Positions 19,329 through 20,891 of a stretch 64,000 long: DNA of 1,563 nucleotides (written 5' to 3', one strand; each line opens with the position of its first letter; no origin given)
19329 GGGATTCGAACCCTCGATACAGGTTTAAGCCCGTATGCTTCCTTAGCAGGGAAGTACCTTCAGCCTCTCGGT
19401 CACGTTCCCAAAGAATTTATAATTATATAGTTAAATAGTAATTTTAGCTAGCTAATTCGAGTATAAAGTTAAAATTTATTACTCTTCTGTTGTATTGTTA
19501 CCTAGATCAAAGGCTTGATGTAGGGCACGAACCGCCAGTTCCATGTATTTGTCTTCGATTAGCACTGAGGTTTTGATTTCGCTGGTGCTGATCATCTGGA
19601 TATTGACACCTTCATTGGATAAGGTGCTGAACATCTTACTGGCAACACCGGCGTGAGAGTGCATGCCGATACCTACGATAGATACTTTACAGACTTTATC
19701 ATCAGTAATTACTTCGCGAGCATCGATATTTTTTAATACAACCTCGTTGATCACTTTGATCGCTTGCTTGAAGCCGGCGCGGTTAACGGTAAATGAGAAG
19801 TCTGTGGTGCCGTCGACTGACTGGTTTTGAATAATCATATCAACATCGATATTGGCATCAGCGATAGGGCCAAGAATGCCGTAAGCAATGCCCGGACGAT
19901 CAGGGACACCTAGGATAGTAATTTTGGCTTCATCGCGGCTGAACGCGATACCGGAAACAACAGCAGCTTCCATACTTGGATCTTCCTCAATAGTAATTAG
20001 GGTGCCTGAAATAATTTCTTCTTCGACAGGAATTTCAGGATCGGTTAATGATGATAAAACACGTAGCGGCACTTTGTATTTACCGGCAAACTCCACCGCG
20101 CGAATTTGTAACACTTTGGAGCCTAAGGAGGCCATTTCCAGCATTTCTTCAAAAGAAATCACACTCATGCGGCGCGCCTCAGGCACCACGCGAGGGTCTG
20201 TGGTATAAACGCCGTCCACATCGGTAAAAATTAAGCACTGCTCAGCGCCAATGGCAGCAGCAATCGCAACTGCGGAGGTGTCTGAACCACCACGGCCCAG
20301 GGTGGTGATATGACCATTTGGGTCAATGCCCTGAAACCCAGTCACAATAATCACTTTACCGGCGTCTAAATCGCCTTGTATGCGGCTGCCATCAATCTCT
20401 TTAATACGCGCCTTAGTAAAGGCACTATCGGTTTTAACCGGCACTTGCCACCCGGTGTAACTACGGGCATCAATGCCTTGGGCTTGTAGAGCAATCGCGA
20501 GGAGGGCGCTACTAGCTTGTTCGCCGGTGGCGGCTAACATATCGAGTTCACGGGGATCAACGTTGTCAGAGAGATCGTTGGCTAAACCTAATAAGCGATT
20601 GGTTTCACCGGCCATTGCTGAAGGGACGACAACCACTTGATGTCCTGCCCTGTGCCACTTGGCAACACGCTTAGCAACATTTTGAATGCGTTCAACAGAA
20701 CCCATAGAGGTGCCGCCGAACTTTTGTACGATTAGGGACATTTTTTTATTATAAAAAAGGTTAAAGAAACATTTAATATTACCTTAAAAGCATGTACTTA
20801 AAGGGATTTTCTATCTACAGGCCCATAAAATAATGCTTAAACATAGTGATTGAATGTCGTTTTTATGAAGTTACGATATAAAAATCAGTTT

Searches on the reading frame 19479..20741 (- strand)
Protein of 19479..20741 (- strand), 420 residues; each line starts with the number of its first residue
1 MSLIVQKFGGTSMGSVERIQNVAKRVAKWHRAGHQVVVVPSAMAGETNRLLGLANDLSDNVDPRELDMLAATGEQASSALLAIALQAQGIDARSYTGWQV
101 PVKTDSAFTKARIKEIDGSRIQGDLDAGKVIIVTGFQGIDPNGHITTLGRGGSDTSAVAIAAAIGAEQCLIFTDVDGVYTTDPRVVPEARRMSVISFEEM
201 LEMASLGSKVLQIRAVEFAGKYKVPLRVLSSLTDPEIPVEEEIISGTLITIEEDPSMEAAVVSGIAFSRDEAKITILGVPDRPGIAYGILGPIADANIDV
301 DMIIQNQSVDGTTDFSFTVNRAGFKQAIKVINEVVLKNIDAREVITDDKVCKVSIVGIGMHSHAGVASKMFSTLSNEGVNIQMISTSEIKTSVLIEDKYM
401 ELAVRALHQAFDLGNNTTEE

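Call 36: find_encoding_contigs(protein=window:19479-20741:-, flank=3000, max_places=4)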
Protein window:19479-20741:- (420 aa): no gene with exactly this product is on record in the collection.

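Call 81: find_homologous_proteins(query=window:19479-20738:-, max_evalue=1e-100)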
Query window:19479-20738:- (419 aa): 8000 proteins with E <= 1e-100 among 8000 candidates; the best 120 are listed.
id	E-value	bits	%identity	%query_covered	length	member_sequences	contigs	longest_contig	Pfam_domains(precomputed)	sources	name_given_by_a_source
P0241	8.7e-265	896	100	100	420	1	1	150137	PF00696.34,PF22468.3,PF01842.32,PF13840.13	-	-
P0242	1.1e-257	872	100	97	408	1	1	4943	PF00696.34,PF22468.3,PF01842.32,PF13840.13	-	-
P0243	2.0e-253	858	95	100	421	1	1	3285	PF00696.34,PF22468.3,PF01842.32,PF13840.13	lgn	-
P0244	2.1e-249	845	94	100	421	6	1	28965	PF00696.34,PF22468.3,PF01842.32,PF13840.13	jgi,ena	jgi:aspartate kinase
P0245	8.1e-248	840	94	100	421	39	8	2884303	PF00696.34,PF22468.3,PF01842.32,PF13840.13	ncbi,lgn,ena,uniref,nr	ncbi:Aspartokinase [Oligella ureolytica]|uniref:aspartate kinase n=1 Tax=Oligella ureolytica TaxID=9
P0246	1.7e-244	829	92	100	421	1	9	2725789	PF00696.34,PF22468.3,PF01842.32,PF13840.13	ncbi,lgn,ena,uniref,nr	ncbi:aspartate kinase [Oligella urethralis]|uniref:Aspartokinase n=1 Tax=Oligella urethralis TaxID=9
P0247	2.4e-244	829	92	100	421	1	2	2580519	PF00696.34,PF22468.3,PF01842.32,PF13840.13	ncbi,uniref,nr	ncbi:Aspartate kinase Ask_LysC [Oligella urethralis]|uniref:aspartate kinase n=1 Tax=Oligella TaxID=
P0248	9.3e-244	827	92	100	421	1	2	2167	PF00696.34,PF22468.3,PF01842.32,PF13840.13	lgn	-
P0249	1.2e-243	826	92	100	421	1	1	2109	PF00696.34,PF22468.3,PF01842.32,PF13840.13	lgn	-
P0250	1.2e-243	826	92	100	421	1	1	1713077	PF00696.34,PF22468.3,PF01842.32,PF13840.13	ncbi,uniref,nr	ncbi:Aspartokinase [Oligella urethralis]|uniref:aspartate kinase n=1 Tax=Oligella urethralis TaxID=9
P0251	1.6e-243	826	92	100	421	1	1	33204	PF00696.34,PF22468.3,PF01842.32,PF13840.13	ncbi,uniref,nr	ncbi:aspartate kinase [Oligella urethralis]|uniref:Aspartokinase n=1 Tax=Oligella urethralis DNF0004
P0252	1.7e-243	826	92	100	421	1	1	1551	PF00696.34,PF22468.3,PF01842.32,PF13840.13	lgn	-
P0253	2.3e-243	825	92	100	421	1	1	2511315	PF00696.34,PF22468.3,PF01842.32,PF13840.13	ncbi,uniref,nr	ncbi:aspartate kinase [Oligella urethralis]|uniref:aspartate kinase n=1 Tax=Oligella urethralis TaxI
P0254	2.7e-243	825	92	100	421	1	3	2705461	PF00696.34,PF22468.3,PF01842.32,PF13840.13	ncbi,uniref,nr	ncbi:aspartate kinase [Oligella urethralis]|uniref:aspartate kinase n=1 Tax=Oligella urethralis TaxI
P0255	3.8e-243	825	92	100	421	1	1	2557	PF00696.34,PF22468.3,PF01842.32,PF13840.13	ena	-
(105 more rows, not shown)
